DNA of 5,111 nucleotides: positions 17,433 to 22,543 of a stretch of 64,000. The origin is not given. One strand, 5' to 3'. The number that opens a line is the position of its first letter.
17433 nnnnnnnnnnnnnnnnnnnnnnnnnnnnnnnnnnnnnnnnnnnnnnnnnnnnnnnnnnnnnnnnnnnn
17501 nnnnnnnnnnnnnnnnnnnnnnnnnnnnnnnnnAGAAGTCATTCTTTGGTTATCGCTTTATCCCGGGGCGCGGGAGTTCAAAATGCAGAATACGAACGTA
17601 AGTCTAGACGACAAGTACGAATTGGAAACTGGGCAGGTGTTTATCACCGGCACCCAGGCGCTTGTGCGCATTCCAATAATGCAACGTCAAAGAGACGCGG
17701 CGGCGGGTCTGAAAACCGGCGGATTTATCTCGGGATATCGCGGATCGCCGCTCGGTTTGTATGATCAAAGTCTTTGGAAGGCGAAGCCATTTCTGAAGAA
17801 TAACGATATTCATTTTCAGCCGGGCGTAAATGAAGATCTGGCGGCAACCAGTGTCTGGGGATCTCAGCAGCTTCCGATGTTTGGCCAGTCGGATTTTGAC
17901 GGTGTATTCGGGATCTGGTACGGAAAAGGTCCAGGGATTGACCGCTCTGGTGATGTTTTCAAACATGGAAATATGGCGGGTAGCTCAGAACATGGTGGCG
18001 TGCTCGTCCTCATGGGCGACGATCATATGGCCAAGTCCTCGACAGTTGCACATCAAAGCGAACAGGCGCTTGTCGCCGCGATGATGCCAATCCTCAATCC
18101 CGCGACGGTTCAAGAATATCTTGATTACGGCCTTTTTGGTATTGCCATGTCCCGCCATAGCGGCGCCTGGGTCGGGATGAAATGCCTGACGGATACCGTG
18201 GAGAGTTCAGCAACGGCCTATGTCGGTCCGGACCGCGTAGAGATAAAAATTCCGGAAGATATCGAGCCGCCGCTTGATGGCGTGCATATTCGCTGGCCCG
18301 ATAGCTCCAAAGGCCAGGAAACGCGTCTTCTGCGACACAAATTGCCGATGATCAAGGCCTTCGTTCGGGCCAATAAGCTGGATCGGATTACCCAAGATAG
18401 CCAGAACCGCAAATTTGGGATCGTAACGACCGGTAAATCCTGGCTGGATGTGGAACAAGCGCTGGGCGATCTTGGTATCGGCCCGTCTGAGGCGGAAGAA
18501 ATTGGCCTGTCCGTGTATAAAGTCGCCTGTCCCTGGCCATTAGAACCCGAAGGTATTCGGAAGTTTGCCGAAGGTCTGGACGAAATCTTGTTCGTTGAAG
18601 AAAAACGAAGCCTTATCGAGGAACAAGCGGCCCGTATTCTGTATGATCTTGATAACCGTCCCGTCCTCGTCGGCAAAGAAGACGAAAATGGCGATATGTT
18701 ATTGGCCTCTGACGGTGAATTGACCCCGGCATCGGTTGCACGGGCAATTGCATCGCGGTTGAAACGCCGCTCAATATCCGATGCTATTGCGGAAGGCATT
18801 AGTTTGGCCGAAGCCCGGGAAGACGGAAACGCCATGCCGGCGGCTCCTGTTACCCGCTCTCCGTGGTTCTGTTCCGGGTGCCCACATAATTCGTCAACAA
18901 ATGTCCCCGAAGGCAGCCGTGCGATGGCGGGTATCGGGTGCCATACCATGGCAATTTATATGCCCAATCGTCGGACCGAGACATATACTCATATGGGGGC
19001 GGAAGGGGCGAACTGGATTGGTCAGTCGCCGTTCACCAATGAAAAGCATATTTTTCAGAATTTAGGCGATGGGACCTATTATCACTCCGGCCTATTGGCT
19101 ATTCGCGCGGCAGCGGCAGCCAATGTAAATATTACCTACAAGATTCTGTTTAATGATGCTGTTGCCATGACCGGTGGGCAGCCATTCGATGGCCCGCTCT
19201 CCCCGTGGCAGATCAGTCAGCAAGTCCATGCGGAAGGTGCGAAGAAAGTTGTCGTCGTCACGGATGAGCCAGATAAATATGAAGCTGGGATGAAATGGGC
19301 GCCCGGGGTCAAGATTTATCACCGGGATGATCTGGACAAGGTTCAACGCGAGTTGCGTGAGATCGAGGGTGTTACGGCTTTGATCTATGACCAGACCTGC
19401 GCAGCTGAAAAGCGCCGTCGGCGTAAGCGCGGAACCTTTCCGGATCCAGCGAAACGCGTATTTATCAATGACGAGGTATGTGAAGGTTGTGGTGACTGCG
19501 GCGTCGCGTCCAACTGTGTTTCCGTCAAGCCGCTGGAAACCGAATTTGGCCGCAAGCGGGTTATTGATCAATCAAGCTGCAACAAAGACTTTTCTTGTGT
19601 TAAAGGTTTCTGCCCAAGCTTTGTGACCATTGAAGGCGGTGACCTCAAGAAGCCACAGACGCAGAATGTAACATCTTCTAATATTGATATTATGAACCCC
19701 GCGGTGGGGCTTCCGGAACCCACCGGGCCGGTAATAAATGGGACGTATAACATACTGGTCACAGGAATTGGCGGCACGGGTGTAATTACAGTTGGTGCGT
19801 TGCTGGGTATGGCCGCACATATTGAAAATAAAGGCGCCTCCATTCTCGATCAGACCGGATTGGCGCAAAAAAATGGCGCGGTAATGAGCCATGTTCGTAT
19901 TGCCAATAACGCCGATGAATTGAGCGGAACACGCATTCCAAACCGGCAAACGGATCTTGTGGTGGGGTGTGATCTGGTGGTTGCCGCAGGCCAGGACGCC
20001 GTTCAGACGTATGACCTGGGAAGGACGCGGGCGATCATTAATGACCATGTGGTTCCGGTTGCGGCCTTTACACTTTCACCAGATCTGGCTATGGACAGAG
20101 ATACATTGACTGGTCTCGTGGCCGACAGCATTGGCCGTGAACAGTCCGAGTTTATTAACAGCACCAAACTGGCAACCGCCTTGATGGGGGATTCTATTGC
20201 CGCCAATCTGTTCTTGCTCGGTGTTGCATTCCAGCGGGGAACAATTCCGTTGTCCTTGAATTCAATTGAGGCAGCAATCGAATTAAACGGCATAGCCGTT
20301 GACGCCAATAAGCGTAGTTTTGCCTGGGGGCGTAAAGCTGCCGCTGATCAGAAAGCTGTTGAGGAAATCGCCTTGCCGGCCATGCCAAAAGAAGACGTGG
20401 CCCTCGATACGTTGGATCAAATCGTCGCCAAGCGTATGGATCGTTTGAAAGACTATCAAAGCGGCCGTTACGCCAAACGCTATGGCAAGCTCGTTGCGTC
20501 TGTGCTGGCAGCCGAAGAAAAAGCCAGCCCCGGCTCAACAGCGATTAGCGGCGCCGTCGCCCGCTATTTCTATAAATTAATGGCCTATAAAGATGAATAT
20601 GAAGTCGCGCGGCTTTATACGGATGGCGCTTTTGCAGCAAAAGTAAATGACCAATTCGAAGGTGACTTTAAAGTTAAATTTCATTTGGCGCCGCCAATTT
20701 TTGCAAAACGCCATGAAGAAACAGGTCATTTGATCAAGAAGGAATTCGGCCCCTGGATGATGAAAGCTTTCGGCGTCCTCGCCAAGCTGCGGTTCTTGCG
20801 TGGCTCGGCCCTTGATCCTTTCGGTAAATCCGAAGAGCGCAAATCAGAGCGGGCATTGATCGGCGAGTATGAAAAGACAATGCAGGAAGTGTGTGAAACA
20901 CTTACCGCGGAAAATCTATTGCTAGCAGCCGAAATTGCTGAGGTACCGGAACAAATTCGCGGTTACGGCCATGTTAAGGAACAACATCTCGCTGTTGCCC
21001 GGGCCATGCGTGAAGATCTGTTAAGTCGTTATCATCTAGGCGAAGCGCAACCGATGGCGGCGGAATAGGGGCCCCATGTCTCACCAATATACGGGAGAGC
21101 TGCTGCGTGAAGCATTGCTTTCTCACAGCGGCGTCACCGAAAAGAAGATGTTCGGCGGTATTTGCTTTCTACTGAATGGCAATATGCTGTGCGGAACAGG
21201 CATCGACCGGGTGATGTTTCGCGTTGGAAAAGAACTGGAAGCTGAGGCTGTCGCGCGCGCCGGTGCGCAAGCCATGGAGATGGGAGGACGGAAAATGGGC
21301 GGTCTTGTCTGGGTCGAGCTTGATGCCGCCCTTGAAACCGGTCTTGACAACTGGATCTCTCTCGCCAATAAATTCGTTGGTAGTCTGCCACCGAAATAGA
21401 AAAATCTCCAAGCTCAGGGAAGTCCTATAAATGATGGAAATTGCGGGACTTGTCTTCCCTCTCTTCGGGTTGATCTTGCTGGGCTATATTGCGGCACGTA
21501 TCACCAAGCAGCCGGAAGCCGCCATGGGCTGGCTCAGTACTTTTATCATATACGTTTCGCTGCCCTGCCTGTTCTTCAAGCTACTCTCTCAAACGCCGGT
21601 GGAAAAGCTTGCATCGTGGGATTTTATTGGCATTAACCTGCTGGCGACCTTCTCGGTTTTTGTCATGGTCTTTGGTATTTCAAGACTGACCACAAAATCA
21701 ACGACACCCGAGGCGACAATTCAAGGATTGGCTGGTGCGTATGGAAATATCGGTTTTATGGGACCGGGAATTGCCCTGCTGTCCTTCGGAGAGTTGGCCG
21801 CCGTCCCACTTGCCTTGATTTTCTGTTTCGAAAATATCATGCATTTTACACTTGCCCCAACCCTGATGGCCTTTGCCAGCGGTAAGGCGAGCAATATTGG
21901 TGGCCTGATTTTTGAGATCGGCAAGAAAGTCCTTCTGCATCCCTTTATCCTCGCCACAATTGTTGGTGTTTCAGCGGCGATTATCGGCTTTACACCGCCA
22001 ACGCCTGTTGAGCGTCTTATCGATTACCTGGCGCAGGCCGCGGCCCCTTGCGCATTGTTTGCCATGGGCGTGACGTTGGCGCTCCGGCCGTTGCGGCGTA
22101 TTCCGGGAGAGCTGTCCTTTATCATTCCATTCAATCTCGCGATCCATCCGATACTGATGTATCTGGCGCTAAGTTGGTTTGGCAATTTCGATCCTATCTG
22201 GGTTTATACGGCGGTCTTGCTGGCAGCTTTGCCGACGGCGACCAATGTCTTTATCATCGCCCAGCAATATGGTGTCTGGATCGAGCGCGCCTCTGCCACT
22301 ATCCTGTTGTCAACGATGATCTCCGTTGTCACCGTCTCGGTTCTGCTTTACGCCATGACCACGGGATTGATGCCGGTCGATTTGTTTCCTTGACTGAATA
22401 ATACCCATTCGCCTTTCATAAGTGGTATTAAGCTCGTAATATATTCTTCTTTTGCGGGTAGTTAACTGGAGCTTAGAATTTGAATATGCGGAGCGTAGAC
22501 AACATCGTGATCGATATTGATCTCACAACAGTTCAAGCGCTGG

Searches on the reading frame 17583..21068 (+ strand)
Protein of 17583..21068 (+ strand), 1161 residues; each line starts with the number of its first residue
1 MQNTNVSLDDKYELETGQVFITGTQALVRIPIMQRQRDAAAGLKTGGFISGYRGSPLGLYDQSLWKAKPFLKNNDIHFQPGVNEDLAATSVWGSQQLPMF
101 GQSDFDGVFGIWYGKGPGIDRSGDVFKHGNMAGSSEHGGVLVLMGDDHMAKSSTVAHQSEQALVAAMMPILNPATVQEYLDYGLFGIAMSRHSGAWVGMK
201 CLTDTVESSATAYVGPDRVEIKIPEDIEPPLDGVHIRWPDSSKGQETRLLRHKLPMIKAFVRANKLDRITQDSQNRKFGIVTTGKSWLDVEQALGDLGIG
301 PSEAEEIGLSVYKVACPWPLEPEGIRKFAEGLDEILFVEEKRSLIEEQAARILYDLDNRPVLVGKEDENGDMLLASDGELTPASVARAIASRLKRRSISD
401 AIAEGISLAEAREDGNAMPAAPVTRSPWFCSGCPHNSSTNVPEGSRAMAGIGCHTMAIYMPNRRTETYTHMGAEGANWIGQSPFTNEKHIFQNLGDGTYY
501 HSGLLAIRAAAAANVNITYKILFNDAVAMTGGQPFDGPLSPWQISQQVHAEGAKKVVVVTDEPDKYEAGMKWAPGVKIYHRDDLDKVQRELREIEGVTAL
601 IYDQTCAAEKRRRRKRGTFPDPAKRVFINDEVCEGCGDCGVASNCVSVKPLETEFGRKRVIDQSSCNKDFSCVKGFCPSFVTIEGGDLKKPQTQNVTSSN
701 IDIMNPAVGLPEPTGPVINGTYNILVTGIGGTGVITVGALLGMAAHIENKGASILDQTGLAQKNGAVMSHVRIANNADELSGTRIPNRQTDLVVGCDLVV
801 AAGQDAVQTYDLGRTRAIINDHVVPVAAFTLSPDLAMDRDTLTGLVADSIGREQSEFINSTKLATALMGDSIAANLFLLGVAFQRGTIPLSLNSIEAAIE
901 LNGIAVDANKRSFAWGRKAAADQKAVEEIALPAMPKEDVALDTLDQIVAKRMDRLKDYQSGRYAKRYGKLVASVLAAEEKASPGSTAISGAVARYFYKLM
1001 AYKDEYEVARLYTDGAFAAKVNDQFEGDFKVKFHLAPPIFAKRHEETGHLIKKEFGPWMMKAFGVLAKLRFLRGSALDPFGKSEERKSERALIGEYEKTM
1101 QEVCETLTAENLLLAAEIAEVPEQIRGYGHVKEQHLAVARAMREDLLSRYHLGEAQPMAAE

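Call 66: search_protein_families(library=pfam, proteins=[window:17583-21068:+], max_evalue=0.00001)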
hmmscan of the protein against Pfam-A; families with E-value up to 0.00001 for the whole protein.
window:17583-21068:+ (1161 aa): 3 families
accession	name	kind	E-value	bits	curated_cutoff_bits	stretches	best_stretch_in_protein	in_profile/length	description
PF20169.3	DUF6537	-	4.3e-72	242.7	27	1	944-1144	1-202/203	Family of unknown function (DUF6537)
PF01558.24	POR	-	5.2e-14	53.2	27.4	1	730-916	1-171/173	Pyruvate ferredoxin/flavodoxin oxidoreductase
PF02775.26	TPP_enzyme_C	-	6e-07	29.8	21.9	1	450-551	1-104/151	Thiamine pyrophosphate enzyme, C-terminal TPP binding domain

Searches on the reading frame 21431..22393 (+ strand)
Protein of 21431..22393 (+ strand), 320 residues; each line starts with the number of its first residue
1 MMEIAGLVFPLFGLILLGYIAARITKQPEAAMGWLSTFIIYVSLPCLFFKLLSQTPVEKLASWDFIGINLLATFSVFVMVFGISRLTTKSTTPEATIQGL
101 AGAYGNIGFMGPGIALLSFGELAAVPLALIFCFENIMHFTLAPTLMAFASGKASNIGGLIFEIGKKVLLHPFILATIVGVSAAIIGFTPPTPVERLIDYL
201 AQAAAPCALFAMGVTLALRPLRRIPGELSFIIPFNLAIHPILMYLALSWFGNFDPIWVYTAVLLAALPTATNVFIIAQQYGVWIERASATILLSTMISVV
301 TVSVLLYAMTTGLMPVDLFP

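Call 66: search_protein_families(library=pfam, proteins=[window:21431-22393:+], max_evalue=0.00001)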
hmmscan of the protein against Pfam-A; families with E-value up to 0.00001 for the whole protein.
window:21431-22393:+ (320 aa): 1 family
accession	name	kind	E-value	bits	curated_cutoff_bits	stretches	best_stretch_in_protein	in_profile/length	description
PF03547.23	Mem_trans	-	2.1e-28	99.4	25.7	2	165-305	198-342/343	Membrane transport protein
